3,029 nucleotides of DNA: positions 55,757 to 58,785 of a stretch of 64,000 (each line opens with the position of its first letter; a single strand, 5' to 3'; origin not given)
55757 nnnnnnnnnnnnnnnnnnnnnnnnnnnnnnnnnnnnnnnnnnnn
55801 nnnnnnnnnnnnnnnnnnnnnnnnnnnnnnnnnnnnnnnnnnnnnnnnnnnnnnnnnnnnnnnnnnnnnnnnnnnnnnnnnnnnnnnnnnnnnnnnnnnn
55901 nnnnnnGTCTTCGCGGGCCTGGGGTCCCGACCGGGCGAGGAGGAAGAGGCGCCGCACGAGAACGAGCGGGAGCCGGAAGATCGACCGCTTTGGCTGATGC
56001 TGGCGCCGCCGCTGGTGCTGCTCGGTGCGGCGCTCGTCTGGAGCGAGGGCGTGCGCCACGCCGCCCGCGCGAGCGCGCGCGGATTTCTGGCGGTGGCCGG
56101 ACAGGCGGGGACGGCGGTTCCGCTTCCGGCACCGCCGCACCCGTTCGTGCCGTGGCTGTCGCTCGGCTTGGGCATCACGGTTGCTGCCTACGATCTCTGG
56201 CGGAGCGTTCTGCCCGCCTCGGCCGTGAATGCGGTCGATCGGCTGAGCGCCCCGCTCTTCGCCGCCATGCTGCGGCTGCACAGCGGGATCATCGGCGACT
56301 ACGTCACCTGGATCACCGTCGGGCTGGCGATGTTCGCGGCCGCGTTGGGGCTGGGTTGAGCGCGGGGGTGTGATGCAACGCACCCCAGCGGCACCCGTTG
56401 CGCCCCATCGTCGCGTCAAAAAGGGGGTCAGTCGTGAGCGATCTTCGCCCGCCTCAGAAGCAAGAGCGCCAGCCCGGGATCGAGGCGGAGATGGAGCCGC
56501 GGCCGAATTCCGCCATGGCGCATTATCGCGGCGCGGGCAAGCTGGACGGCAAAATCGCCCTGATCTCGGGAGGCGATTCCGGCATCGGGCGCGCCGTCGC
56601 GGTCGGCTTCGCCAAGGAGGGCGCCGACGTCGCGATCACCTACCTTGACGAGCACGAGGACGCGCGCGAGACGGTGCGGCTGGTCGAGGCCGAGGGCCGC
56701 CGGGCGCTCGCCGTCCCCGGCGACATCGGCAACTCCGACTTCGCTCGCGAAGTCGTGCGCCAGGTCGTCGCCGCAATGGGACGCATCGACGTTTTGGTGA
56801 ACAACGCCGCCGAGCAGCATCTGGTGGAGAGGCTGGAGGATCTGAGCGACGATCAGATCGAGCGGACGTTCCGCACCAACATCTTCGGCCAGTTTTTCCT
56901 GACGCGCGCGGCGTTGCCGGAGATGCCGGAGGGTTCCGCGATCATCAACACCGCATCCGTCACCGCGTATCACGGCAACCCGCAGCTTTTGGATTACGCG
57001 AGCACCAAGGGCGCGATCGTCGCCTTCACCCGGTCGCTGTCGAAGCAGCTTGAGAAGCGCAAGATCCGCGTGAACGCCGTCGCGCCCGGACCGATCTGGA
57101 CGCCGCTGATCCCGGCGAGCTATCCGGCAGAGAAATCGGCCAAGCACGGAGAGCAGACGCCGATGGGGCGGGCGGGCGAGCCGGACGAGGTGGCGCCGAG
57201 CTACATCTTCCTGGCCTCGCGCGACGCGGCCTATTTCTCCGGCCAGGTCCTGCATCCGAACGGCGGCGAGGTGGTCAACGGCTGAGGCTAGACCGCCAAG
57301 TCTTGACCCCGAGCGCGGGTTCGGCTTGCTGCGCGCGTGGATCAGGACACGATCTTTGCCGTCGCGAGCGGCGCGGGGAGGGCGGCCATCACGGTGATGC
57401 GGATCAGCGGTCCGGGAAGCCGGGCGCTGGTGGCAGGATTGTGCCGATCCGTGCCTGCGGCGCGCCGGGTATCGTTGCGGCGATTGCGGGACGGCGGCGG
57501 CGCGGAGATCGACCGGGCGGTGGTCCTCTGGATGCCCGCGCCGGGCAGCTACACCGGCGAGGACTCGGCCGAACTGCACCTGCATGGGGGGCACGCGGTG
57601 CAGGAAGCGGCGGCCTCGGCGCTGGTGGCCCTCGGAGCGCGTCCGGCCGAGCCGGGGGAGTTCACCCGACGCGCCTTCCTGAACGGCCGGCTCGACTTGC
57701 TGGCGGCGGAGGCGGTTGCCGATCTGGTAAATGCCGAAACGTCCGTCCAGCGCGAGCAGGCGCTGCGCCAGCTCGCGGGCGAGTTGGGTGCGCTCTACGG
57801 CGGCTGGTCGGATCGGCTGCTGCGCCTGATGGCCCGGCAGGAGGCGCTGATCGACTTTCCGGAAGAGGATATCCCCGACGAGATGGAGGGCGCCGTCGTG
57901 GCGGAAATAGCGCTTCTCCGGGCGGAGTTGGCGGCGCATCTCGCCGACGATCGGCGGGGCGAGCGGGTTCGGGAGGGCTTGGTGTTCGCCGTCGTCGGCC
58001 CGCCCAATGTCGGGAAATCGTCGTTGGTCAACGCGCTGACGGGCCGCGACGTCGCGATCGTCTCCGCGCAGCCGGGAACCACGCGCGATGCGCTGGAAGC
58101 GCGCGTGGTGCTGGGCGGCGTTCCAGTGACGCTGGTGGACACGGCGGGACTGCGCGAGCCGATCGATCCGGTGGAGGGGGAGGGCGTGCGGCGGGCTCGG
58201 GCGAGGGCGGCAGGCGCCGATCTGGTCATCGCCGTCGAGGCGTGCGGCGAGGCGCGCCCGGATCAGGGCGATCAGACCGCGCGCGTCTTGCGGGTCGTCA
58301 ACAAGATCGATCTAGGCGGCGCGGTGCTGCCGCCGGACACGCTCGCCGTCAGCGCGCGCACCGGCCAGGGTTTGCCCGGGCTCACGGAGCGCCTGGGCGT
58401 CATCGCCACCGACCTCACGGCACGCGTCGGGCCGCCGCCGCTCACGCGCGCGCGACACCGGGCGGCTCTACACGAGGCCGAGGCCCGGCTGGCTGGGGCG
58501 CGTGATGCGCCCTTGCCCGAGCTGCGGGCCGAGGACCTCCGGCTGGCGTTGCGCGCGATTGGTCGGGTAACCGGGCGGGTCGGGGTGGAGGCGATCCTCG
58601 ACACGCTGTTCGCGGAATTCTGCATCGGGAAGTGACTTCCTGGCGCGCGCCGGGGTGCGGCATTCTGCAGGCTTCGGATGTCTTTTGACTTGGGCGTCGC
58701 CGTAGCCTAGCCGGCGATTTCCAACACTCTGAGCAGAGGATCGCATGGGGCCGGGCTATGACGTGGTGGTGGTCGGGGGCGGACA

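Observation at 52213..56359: Stand-alone Mbh-type Mrp module (E-F-G-DUF4040-B-C-D) with a single pump subunit and no MrpA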

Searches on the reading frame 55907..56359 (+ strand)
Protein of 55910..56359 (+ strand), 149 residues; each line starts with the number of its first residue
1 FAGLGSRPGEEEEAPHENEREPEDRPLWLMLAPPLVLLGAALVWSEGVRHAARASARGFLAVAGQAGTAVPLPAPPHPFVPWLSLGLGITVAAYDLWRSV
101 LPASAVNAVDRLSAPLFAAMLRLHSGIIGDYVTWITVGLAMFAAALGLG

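Call 18: search_protein_families(library=pfam, proteins=[window:55910-56359:+], max_evalue=10)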
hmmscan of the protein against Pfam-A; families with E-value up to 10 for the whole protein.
window:55910-56359:+ (149 aa): 0 families

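Call 19: search_solved_structures(query=window:55910-56359:+, max_evalue=10, show_alignments=3)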
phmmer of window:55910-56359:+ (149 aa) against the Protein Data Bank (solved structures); distinct sequences matched with E-value up to 10: 0.

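Call 35: search_solved_structures(query=A2, max_evalue=10, show_alignments=5)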
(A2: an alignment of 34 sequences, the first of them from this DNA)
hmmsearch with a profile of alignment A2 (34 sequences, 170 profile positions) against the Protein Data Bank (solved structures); distinct sequences matched with E-value up to 10: 5.
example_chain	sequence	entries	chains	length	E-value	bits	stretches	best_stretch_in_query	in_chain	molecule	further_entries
8qag_A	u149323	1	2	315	0.12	15.8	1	11-132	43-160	sc-CC-6-95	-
6cfw_I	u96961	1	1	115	0.2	15.1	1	132-167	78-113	MBH subunit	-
5cwq_A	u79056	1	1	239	0.22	15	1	11-82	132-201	Designed helical repeat protein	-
9avu_B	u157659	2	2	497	1.9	11.9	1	34-143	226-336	Acetylcholine receptor subunit gamma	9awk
8ohd_C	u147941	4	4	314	6.2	10.2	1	34-67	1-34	DDRGK domain-containing protein 1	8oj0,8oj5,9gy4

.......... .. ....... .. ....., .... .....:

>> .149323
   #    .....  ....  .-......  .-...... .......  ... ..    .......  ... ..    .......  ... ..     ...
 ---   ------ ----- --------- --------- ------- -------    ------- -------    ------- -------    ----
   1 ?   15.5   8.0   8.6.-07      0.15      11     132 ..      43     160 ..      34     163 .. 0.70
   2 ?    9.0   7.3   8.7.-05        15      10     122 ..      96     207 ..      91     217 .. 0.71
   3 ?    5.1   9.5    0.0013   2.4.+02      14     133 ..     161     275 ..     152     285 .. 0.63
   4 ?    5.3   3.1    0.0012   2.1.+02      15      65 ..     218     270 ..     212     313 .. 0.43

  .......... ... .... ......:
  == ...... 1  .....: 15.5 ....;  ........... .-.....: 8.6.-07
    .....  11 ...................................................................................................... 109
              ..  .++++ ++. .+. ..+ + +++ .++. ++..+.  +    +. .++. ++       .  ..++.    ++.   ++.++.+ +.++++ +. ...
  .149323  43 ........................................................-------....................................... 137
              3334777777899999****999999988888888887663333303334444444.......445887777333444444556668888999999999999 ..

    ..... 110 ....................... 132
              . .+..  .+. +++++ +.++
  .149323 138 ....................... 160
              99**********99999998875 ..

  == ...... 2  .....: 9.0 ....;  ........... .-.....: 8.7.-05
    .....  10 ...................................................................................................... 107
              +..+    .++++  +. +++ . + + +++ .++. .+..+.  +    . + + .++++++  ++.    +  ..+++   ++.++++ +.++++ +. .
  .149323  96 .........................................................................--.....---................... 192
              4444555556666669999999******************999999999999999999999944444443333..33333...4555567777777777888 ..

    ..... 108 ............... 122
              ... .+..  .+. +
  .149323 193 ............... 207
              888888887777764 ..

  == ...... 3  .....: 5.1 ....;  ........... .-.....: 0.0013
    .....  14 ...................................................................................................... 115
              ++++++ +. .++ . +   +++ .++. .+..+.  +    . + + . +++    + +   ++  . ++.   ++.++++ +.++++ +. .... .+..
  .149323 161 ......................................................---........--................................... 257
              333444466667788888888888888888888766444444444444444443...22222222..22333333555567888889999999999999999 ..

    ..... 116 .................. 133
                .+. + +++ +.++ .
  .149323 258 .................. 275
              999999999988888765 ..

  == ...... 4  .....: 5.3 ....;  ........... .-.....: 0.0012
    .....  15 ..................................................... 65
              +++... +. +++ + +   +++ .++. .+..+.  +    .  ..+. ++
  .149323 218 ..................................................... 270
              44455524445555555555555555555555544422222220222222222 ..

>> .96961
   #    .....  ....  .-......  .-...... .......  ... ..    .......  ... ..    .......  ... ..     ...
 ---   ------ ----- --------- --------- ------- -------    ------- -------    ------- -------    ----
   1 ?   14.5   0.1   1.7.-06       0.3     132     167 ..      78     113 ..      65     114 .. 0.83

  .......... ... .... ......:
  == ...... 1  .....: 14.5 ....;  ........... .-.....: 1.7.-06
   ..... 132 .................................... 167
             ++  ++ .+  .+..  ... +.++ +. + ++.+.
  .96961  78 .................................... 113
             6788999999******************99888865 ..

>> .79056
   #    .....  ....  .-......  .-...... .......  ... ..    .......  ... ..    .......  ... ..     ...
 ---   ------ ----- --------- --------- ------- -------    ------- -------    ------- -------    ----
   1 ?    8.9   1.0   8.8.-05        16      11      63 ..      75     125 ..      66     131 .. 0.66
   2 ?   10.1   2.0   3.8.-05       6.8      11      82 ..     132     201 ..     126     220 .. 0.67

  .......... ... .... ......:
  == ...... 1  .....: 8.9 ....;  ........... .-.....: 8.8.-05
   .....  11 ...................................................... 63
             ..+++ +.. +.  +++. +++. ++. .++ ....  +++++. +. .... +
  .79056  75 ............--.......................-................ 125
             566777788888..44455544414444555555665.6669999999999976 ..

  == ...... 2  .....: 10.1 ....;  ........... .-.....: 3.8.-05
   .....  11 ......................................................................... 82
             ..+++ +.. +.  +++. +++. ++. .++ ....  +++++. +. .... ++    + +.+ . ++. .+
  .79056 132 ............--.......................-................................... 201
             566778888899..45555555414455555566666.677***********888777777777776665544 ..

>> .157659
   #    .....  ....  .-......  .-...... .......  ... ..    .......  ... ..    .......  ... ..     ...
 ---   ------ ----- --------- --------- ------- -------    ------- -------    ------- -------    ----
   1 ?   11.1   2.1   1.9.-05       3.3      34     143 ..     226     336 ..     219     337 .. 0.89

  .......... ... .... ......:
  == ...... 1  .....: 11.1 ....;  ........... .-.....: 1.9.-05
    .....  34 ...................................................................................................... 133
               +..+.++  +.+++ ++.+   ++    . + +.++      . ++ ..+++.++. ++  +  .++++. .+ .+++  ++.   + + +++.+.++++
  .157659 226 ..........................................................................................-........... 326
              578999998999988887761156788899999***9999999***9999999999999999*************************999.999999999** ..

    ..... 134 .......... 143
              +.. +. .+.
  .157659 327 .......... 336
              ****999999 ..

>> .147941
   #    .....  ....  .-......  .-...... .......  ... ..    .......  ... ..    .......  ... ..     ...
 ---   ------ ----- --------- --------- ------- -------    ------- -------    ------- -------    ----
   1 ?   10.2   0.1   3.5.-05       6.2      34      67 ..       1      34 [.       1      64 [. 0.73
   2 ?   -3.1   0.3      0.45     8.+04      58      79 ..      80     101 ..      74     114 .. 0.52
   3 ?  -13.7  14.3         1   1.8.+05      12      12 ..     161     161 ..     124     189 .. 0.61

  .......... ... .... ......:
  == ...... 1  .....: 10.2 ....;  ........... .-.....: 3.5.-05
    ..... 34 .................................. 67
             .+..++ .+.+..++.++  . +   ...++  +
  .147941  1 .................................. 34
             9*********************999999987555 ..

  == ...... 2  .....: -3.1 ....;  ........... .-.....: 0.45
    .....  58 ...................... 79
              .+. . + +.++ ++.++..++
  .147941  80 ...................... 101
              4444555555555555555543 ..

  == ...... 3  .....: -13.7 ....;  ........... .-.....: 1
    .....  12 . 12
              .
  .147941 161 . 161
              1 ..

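Call 36: search_protein_families(library=pfam, alignment_id=A2, max_evalue=1)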
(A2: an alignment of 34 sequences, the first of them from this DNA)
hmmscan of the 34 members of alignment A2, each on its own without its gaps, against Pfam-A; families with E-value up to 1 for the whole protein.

A. member 1, seq(150 aa): 0 families

B. families by the number of members that match (of 34 scanned): 26 families (the first 25 are shown)
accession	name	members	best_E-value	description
PF03929.21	PepSY_TM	2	0.0087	PepSY-associated TM region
PF11298.13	DUF3099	2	0.086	Protein of unknown function (DUF3099)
PF08707.16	PriCT_2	2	0.18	Primase C terminal 2 (PriCT-2)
PF03994.20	DUF350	2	0.27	Domain of Unknown Function (DUF350)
PF23600.1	DUF7139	1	0.0051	Domain of unknown function (DUF7139)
PF15476.11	SAP25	1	0.0083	Histone deacetylase complex subunit SAP25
PF02163.28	Peptidase_M50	1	0.0091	Peptidase family M50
PF13197.11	DUF4013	1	0.012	Protein of unknown function (DUF4013)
PF23923.1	DUF7262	1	0.021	Family of unknown function (DUF7262)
PF11027.13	DUF2615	1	0.024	Protein of unknown function (DUF2615)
PF20088.4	DUF6480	1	0.034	Family of unknown function (DUF6480)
PF15327.11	Tankyrase_bdg_C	1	0.038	Tankyrase binding protein C terminal domain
PF10981.13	DUF2788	1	0.052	Protein of unknown function (DUF2788)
PF09722.15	Xre_MbcA_ParS_C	1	0.075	Antitoxin Xre/MbcA/ParS C-terminal toxin-binding domain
PF17231.7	DUF5305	1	0.098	Family of unknown function (DUF5305)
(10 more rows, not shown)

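Call 67: search_protein_representatives(protein=window:55910-56359:+)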
Query: 149 residues. Proteins with E-value up to 0.001 (for the whole library): 166; up to 1e-10: 46; up to 1e-30: 1. The best 150 are listed.
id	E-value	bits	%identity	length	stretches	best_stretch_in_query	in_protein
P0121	1.3e-55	203.7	67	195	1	1-149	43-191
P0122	1.3e-29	119.4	51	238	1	1-149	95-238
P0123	3.7e-26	108.1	44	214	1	1-146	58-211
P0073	4.4e-26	107.8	49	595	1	1-145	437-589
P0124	7.4e-26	107.1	51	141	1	1-143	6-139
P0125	3.5e-25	104.9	44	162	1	1-146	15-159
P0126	3.5e-24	101.7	44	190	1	1-145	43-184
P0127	4.3e-23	98.2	49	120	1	30-149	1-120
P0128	1.3e-22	96.6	61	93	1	73-149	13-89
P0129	1.8e-22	96.1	42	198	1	1-147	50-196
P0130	3.4e-22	95.2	43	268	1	1-146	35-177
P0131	1.5e-21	93.2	41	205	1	1-148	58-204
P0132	1.1e-19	87.0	47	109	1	41-146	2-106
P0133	3.1e-19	85.6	44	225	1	1-148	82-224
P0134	5.9e-19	84.7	45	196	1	1-143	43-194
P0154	1.3e-12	64.1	39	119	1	30-149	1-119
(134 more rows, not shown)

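Call 69: find_encoding_contigs(protein=P0154, flank=4000, max_places=3)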
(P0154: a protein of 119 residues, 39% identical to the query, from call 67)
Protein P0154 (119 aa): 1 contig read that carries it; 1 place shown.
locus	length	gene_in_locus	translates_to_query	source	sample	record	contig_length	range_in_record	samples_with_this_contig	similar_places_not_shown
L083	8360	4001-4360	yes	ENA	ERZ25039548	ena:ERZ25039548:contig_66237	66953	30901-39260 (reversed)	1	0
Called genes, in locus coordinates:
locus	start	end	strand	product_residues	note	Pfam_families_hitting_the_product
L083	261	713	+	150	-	-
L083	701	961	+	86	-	-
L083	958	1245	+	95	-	PF03334:PhaG_MnhG_YufB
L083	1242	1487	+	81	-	PF13244:MbhD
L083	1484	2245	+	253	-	PF04039:MnhB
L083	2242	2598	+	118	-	PF00420:Oxidored_q2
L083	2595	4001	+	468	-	PF00361:Proton_antipo_M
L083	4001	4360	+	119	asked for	-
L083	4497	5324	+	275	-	PF01075:Glyco_transf_9 (weak)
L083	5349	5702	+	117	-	-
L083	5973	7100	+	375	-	PF01073:3Beta_HSD, PF01370:Epimerase, PF02719:Polysacc_synt_2 (faint), PF07993:NAD_binding_4, PF13460:NAD_binding_10, PF16363:GDP_Man_Dehyd, PF01370:Epimerase, PF16363:GDP_Man_Dehyd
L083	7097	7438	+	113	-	PF08659:KR (weak), PF01073:3Beta_HSD (weak), PF01370:Epimerase, PF16363:GDP_Man_Dehyd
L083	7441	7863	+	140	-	PF01370:Epimerase, PF16363:GDP_Man_Dehyd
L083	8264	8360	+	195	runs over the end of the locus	-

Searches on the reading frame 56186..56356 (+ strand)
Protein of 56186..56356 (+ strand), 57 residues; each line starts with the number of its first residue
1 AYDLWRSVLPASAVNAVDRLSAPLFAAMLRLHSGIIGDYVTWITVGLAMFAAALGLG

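Call 39: search_solved_structures(query=A3, max_evalue=10, show_alignments=5)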
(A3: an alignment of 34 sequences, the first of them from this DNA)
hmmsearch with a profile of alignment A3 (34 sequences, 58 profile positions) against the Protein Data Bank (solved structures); distinct sequences matched with E-value up to 10: 1.
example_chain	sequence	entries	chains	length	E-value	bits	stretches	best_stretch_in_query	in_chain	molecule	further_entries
6cfw_I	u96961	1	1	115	0.11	15.5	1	20-55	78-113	MBH subunit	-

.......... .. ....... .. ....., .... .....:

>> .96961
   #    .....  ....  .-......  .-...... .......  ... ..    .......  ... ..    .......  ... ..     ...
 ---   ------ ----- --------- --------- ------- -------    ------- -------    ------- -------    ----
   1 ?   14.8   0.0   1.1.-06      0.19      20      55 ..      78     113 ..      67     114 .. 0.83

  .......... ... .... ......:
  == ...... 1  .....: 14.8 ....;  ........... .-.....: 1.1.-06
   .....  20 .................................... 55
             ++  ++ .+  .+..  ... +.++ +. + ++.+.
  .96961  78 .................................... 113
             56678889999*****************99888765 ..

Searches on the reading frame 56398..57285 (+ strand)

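Call 73: search_protein_families(library=pfam, proteins=[window:56398-57285:+], max_evalue=0.00001)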
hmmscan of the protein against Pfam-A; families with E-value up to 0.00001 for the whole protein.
window:56398-57285:+ (295 aa): 3 families
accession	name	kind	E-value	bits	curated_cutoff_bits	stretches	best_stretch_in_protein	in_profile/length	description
PF13561.12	adh_short_C2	-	2.2e-58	198.1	27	1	60-290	5-234/236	Enoyl-(Acyl carrier protein) reductase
PF00106.31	adh_short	-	8.1e-49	166.2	26.6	1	52-238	1-187/195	short chain dehydrogenase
PF08659.16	KR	-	3.3e-10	40.6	22.6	1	55-217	4-166/180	KR domain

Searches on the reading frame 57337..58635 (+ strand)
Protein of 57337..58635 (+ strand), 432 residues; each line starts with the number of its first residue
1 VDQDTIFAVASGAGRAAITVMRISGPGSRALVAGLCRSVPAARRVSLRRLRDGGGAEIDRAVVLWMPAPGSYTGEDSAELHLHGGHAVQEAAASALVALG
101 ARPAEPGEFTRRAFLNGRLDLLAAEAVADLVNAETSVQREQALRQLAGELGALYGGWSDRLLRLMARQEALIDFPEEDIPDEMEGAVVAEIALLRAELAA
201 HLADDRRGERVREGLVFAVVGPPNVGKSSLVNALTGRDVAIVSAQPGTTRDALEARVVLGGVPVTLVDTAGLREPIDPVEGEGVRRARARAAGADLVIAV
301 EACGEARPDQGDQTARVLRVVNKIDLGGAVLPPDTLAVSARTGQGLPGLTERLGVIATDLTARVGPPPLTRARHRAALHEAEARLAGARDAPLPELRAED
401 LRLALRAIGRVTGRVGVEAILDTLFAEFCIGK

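Call 73: search_protein_families(library=pfam, proteins=[window:57337-58635:+], max_evalue=0.00001)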
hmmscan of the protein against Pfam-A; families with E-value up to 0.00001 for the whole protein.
window:57337-58635:+ (432 aa): 4 families
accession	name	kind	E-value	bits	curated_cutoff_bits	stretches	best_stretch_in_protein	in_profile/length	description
PF12631.12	MnmE_helical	-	2.9e-43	148.9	40.1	1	121-429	1-211/211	MnmE helical domain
PF10396.14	TrmE_N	-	4.3e-36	124.1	29.8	1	5-118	1-117/117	GTP-binding protein TrmE N-terminus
PF01926.29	MMR_HSR1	-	1.5e-21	77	21.9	1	217-306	2-87/113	50S ribosome-binding GTPase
PF02421.24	FeoB_N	-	9.4e-08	32.2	27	1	217-299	3-84/156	Ferrous iron transport protein B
